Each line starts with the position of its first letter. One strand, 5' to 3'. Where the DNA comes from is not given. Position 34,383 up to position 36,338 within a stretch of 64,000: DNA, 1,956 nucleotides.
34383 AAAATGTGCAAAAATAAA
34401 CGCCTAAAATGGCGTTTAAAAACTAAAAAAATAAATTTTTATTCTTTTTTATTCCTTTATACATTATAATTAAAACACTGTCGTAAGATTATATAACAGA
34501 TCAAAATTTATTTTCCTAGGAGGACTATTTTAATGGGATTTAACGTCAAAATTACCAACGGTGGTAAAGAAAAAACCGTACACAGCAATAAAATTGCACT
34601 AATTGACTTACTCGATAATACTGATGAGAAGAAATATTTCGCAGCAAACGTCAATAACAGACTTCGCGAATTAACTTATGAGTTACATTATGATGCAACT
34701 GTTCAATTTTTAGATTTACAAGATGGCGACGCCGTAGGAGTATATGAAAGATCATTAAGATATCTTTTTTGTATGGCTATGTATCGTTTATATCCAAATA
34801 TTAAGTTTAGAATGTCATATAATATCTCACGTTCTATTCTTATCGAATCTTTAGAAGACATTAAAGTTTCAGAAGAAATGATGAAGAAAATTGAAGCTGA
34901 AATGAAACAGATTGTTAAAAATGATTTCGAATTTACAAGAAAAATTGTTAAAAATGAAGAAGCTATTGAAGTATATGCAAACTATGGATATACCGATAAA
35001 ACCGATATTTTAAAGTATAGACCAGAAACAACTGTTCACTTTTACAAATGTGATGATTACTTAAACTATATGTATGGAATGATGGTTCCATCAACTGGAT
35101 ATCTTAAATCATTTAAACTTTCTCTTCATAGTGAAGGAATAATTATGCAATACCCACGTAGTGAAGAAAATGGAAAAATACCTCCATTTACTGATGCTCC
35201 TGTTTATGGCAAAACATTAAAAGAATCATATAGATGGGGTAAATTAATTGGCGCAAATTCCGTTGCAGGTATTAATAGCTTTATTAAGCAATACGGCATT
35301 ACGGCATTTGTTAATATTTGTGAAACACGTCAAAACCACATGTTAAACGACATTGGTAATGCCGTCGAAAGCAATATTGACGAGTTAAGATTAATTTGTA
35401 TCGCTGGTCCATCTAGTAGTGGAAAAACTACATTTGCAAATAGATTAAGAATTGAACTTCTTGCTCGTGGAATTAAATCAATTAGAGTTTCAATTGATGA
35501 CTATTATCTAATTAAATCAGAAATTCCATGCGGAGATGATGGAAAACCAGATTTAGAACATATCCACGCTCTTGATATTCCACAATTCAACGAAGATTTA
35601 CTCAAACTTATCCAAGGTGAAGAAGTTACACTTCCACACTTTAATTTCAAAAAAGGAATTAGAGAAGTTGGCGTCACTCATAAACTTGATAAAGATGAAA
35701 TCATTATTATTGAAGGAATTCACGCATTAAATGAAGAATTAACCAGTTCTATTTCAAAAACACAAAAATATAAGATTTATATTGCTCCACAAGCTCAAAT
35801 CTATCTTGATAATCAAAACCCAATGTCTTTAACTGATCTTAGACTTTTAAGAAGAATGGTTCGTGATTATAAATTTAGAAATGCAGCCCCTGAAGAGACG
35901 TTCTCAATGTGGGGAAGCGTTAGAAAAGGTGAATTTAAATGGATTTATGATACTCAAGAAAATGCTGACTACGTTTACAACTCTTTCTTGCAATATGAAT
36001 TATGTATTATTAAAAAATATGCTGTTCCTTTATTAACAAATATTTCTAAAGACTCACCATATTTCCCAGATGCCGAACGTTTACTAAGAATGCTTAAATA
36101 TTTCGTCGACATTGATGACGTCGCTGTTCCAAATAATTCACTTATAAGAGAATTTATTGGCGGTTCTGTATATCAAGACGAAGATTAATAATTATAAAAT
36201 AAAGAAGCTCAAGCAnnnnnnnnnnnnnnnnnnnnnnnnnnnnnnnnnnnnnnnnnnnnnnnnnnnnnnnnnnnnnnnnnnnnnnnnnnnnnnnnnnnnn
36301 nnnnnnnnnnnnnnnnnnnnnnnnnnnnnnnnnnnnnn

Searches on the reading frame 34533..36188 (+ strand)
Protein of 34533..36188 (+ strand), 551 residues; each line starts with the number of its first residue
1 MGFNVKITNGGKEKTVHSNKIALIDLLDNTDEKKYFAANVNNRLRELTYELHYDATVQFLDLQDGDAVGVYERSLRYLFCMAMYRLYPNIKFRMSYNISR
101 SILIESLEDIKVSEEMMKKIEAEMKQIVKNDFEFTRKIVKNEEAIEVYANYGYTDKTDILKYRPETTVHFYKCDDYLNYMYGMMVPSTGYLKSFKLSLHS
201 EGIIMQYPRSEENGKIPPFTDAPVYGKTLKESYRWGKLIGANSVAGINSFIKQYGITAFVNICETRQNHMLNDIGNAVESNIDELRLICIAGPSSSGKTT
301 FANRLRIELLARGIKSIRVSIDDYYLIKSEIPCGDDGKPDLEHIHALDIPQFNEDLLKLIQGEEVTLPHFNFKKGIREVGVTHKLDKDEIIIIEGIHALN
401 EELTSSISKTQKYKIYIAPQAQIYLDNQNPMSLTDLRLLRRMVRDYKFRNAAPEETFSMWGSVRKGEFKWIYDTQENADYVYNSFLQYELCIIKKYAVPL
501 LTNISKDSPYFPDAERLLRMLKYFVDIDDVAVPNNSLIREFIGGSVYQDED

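Call 6: search_protein_families(library=pfam, proteins=[window:34533-36188:+], max_evalue=1)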
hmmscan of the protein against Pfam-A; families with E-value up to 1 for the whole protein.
window:34533-36188:+ (551 aa): 16 families
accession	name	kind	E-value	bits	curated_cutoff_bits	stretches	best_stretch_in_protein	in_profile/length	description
PF00485.24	PRK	-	7.5e-12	45.9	22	1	287-482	1-187/196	Phosphoribulokinase / Uridine kinase family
PF23349.2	BBS7_hp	-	0.0017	19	27.8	1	99-147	23-71/114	BBS7 hairpin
PF20720.3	nSTAND3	-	0.003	17.7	27.2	1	282-322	14-55/155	Novel STAND NTPase 3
PF13238.12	AAA_18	-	0.0046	17.8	29.4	1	288-400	1-84/128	AAA domain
PF08433.16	KTI12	-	0.0096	15.9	22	1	287-325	3-40/271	Chromatin associated protein KTI12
PF13521.12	AAA_28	-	0.051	14.2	27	1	288-306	2-20/164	AAA domain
PF03205.20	MobB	-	0.068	13.5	26.6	1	288-315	2-29/133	Molybdopterin guanine dinucleotide synthesis protein B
PF13479.12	AAA_24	-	0.13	12.5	27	1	288-305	5-22/195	AAA domain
PF06745.19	ATPase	-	0.13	12.1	26.6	1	280-323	14-58/231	KaiC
PF13401.12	AAA_22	-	0.14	12.9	27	1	286-401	6-98/130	AAA domain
PF13191.12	AAA_16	-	0.15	13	32.6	1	282-324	21-63/167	AAA ATPase domain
PF01583.26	APS_kinase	-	0.17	12.3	21.1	1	288-318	5-35/152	Adenylylsulphate kinase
PF02367.23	TsaE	-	0.17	12.3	26.6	1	268-310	4-46/128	Threonylcarbamoyl adenosine biosynthesis protein TsaE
PF01434.24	Peptidase_M41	-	0.19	12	29.9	1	107-143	131-167/191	Peptidase family M41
PF13671.12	AAA_33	-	0.22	12.3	27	1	287-306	1-20/143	AAA domain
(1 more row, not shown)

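Call 7: search_protein_families(library=ncbifam, proteins=[window:34533-36188:+], max_evalue=1)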
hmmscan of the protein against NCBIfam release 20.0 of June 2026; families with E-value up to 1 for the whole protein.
window:34533-36188:+ (551 aa): 14 families
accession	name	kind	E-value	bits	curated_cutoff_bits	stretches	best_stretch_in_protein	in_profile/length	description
NF004018.0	PRK05480.1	equivalog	9.8e-23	80.7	180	1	285-483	6-186/210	uridine kinase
TIGR00235.1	udk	equivalog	9.8e-17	61.3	220.3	1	286-482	7-185/207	uridine kinase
NF005655.0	PRK07429.1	subfamily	2.7e-08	33.4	236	1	284-423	7-137/326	phosphoribulokinase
NF006746.0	PRK09270.1-5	subfamily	7.9e-07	28.2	250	1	284-420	20-157/210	nucleoside/nucleotide kinase family protein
NF005807.0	PRK07667.1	equivalog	1e-06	28.4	221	1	274-403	6-135/193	kinase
TIGR00418.1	thrS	equivalog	8.2e-06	25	383.65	1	82-200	11-131/565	threonine--tRNA ligase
TIGR03574.1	selen_PSTK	equivalog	0.0033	16.9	290.5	1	287-332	1-43/249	L-seryl-tRNA(Sec) kinase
NF005115.0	PRK06547.1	equivalog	0.0037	16.7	173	1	283-325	13-51/172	hypothetical protein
NF006743.0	PRK09270.1-2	equivalog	0.0084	15.2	227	1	283-331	26-72/217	nucleoside/nucleotide kinase family protein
NF006744.0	PRK09270.1-3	equivalog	0.015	14.7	281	1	286-401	24-140/213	nucleoside/nucleotide kinase family protein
NF006085.0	PRK08233.1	equivalog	0.024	14.5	198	1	286-328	6-43/184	hypothetical protein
TIGR00176.1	mobB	equivalog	0.036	14.1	76.2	1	288-315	2-29/155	molybdopterin-guanine dinucleotide biosynthesis protein B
TIGR00455.1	apsK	equivalog_domain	0.061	13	138.7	1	287-319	20-52/184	adenylyl-sulfate kinase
NF011056.0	PRK14489.1-1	equivalog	0.092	11.8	379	1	271-315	189-233/363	bifunctional molybdenum cofactor guanylyltransferase MobA/molybdopterin-guanine dinucleotide biosynthesis adaptor protein MobB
